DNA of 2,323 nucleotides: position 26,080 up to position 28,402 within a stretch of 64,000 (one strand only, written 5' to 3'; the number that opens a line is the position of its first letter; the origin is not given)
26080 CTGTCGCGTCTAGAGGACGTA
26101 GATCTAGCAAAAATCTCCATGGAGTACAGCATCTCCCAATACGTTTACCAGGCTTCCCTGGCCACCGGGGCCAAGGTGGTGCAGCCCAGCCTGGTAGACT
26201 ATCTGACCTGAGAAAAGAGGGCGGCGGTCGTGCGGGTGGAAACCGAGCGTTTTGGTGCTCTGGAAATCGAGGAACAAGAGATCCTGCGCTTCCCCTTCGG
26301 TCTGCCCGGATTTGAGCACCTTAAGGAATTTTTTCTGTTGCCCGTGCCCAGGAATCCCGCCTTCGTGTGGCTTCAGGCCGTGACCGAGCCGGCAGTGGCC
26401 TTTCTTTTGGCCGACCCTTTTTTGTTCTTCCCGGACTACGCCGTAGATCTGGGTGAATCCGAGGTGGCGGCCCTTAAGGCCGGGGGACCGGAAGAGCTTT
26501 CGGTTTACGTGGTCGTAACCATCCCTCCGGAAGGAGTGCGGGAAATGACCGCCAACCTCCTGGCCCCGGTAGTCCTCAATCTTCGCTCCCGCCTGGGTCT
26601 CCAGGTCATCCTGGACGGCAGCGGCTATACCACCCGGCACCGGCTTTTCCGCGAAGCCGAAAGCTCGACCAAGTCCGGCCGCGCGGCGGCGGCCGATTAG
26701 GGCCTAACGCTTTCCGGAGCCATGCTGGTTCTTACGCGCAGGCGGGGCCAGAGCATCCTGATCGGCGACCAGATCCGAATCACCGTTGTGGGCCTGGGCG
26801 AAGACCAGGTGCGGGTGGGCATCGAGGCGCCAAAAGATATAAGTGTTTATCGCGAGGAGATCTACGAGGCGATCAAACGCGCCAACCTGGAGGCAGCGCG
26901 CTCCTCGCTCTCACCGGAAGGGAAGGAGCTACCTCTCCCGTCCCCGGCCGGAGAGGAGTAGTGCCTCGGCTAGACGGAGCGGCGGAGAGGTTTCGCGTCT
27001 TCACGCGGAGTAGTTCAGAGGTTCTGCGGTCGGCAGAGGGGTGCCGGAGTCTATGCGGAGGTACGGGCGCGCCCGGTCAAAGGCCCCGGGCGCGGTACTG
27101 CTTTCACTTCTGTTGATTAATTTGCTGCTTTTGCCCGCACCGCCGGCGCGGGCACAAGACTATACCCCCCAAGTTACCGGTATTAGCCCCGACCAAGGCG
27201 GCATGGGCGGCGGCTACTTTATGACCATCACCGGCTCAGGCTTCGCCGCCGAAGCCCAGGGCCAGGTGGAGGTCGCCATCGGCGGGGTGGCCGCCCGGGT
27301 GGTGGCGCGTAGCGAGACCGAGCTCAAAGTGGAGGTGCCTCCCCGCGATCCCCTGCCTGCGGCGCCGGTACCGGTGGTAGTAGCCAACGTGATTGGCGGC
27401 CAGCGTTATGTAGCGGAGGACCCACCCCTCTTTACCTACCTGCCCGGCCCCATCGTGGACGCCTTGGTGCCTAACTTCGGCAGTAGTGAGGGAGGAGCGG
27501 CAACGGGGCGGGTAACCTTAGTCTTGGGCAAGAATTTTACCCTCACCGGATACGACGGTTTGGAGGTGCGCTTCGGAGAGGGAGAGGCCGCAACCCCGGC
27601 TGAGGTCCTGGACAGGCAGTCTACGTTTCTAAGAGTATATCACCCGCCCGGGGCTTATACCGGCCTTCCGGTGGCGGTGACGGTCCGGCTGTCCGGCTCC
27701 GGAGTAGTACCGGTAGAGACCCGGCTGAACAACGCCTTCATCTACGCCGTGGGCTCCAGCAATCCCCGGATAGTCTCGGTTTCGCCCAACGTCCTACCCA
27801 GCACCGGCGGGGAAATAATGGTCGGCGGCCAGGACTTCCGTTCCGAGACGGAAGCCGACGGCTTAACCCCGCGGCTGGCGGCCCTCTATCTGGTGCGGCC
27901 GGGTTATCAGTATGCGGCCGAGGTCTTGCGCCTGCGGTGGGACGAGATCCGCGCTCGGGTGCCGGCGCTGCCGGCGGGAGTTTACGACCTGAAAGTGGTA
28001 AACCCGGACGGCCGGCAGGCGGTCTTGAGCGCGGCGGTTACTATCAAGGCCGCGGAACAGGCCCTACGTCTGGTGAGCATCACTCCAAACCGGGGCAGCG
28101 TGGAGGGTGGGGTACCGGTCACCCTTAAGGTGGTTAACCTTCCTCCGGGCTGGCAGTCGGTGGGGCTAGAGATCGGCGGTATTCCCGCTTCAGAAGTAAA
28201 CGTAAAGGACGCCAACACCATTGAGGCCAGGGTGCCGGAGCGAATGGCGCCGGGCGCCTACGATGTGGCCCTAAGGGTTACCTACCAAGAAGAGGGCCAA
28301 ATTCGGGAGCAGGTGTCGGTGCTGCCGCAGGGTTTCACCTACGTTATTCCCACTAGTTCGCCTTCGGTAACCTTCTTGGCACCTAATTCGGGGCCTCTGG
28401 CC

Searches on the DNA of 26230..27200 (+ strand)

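Call 53: build_rna_model(alignment_id=A4, structure=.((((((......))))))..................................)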
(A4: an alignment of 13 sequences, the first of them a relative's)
Model R1 built from alignment A4 (13 sequences, 53 columns); structure: as given.
model positions 49; base pairs 6; branch points 0; effective number of sequences 13; information 1.024 bits per position. Calibrated on 0.2 Mb of random sequence (short: E-values are rough).
structure used (alignment columns):
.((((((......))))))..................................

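Call 54: search_with_rna_model(model_id=R1, sources=[window, L001, L041, L042, L043, L044, L045, L046, L047, L048, L049, L050, L051, L052, L053, L002, L003, L009, L018, L019, L022, L023, L024, L026, L029, L032, L038, L040], max_evalue=10)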
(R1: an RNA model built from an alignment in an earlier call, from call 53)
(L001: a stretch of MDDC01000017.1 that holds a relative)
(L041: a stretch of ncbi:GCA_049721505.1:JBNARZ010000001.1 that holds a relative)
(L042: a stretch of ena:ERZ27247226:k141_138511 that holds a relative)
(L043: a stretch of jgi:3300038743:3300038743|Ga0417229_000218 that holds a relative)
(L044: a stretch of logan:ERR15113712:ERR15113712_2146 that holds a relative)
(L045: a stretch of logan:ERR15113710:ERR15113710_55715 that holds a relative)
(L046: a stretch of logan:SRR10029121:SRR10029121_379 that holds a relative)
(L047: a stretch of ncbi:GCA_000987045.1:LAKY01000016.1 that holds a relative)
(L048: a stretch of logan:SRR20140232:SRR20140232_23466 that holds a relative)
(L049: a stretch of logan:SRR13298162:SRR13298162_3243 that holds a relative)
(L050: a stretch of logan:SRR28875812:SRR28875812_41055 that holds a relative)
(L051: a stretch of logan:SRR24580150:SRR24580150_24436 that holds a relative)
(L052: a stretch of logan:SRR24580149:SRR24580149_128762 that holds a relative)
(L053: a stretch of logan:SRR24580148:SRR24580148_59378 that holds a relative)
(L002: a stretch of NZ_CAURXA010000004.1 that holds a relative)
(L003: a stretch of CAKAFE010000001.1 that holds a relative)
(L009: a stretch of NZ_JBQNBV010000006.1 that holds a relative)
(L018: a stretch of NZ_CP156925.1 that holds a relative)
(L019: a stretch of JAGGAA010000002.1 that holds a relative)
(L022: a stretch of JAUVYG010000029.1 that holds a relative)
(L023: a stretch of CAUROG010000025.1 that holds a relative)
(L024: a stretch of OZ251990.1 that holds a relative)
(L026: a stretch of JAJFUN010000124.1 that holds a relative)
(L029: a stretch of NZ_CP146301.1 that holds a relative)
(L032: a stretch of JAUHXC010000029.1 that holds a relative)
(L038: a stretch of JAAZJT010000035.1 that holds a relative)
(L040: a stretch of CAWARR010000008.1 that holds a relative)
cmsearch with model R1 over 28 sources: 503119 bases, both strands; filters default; matches with E-value up to 10: 21.
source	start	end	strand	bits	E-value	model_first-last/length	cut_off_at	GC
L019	7056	7105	+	61.9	2.6e-14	1-49/49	no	0.38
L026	14428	14475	+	58.1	3e-13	1-49/49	no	0.35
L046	12104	12153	+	52.8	8.2e-12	1-49/49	no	0.42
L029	13745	13793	+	50.6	3.3e-11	1-49/49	no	0.49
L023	13847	13894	+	50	4.9e-11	1-49/49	no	0.48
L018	18538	18585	+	49.6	6.2e-11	1-49/49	no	0.46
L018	15588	15636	+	48.1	1.6e-10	1-49/49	no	0.47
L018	17061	17108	+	44.1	2.1e-09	1-49/49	no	0.46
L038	9598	9629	-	21.4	0.0034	1-49/49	no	0.31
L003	14154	14214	+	20.7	0.0054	1-49/49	no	0.44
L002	14178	14238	+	16.3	0.085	1-49/49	no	0.49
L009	14208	14236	+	16.2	0.093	1-49/49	no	0.48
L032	20227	20277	-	15.3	0.16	1-49/49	no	0.59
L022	10981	11004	+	13.1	0.67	1-49/49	no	0.42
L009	14177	14202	+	11.5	1.8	2-27/49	no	0.62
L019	3633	3651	+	11.4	1.9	2-20/49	no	0.42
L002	11248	11305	+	10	4.7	1-49/49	no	0.52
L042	603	643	+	9.4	6.6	2-32/49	no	0.49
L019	5151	5176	+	9.3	7.2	2-29/49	no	0.46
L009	15647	15683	+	9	8.4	1-49/49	no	0.3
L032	1820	1835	+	9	8.5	3-18/49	no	0.75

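Call 55: search_with_rna_model(model_id=R1, source=window, start=26700, end=27200, filters=off, max_evalue=10, show_alignments=2)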
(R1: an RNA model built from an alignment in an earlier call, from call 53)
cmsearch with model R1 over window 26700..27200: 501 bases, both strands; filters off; matches with E-value up to 10: 3.
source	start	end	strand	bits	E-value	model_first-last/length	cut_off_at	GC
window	26829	26845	+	0.1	2.4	1-49/49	no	0.35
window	26755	26759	-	-1.6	6.8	9-13/49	no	0.4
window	26840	26851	-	-1.8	7.8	1-49/49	no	0.25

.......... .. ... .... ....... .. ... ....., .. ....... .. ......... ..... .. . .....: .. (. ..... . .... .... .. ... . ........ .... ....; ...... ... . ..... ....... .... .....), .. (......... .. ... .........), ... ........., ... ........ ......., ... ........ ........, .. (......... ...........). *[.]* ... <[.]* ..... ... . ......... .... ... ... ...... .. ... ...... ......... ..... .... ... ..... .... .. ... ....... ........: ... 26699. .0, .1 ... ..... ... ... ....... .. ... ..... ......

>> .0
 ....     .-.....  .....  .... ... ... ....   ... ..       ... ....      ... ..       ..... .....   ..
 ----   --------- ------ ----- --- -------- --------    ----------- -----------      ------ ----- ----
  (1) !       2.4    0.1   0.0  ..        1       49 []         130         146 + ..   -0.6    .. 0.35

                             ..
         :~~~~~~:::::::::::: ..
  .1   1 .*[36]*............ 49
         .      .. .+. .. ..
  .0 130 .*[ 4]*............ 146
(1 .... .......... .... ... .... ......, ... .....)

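Call 70: search_with_rna_model(model_id=R1, sources=[L054, L055, L056, L004, L006, L010, L011, L012, L013, L014, L015, L016, L017, L021, L027, L028], max_evalue=0.01)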
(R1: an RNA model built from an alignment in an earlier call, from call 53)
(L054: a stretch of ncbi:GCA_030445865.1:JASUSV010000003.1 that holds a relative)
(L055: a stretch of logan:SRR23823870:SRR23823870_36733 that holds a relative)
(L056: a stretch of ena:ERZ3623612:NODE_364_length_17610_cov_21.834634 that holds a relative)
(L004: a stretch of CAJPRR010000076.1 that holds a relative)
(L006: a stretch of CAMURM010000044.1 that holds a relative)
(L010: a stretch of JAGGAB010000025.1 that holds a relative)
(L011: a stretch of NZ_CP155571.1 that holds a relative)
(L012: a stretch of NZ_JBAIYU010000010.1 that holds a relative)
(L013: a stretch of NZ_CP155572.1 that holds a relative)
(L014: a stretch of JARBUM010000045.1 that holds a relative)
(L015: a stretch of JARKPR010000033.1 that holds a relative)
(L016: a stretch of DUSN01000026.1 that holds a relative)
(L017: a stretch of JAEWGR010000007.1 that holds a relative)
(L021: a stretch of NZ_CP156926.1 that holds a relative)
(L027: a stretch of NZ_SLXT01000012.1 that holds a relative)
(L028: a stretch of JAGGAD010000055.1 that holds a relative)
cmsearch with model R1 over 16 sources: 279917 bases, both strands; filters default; matches with E-value up to 0.01: 14.
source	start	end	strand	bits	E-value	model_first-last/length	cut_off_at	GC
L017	11424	11472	+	64.1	3.7e-15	1-49/49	no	0.51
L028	8480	8527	+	60.4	3.9e-14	1-49/49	no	0.46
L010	13761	13809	+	59.3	7.9e-14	1-49/49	no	0.51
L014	13671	13718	+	55.3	9.9e-13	1-49/49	no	0.4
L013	13699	13747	+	55.1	1.1e-12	1-49/49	no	0.45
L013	15271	15319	+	55.1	1.1e-12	1-49/49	no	0.45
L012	13634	13681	+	55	1.2e-12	1-49/49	no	0.42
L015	12219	12269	+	52.5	5.7e-12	1-49/49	no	0.51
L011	14428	14476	+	52.2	6.6e-12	1-49/49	no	0.39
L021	13760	13808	+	52.2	6.6e-12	1-49/49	no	0.49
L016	10783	10830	+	51.5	1e-11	1-49/49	no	0.33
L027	11046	11093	+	49.2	4.6e-11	1-49/49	no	0.54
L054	12057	12104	+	48.9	5.5e-11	1-49/49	no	0.4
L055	11083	11130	+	48.9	5.5e-11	1-49/49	no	0.4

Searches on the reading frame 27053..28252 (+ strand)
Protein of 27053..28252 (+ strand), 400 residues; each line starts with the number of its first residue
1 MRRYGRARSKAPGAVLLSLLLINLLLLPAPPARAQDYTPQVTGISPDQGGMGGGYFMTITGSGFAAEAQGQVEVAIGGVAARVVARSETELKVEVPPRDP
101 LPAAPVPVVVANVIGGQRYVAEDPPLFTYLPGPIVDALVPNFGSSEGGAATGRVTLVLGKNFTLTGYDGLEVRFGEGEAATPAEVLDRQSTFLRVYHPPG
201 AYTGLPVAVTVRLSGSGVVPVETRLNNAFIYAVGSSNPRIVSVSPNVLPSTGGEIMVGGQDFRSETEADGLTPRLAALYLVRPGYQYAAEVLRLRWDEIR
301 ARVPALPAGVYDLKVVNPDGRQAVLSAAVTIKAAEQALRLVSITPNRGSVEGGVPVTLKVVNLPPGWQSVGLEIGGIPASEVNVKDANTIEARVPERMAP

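Call 35: find_related_loci(query=window:27053-28252:+, collection=metagenome_contigs, flank=6000)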
Query window:27053-28252:+ (400 aa) in metagenome_contigs; peptide patterns used: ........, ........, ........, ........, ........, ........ (x = any residue, [..] = any of these).
298 stretches matched a pattern, but none encodes a relative of the query by tblastn (E <= 1e-3).

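Call 36: find_homologous_proteins(query=window:27053-28252:+, max_evalue=1e-10)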
Query window:27053-28252:+ (400 aa): 4 proteins with E <= 1e-10 among 8000 candidates.
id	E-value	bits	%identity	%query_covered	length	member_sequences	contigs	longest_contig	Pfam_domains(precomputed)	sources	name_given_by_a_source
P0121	7.8e-23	99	28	83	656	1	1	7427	PF01833.31,PF20144.6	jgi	jgi:hypothetical protein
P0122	9.3e-22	96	30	98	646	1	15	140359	PF16179.12,PF01833.31,PF20144.6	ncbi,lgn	-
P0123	7.9e-16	76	33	29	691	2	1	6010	PF01833.31,PF00147.24,PF20144.6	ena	-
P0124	4.6e-12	64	24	79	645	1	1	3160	PF01833.31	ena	-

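Call 39: find_related_loci(query=A2, collection=metagenome_contigs, flank=6000)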
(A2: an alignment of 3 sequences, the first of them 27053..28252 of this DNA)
Query A2 (400 aa) in metagenome_contigs; peptide patterns used: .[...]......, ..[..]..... (x = any residue, [..] = any of these).
215 stretches matched a pattern, but none encodes a relative of the query by tblastn (E <= 1e-3).
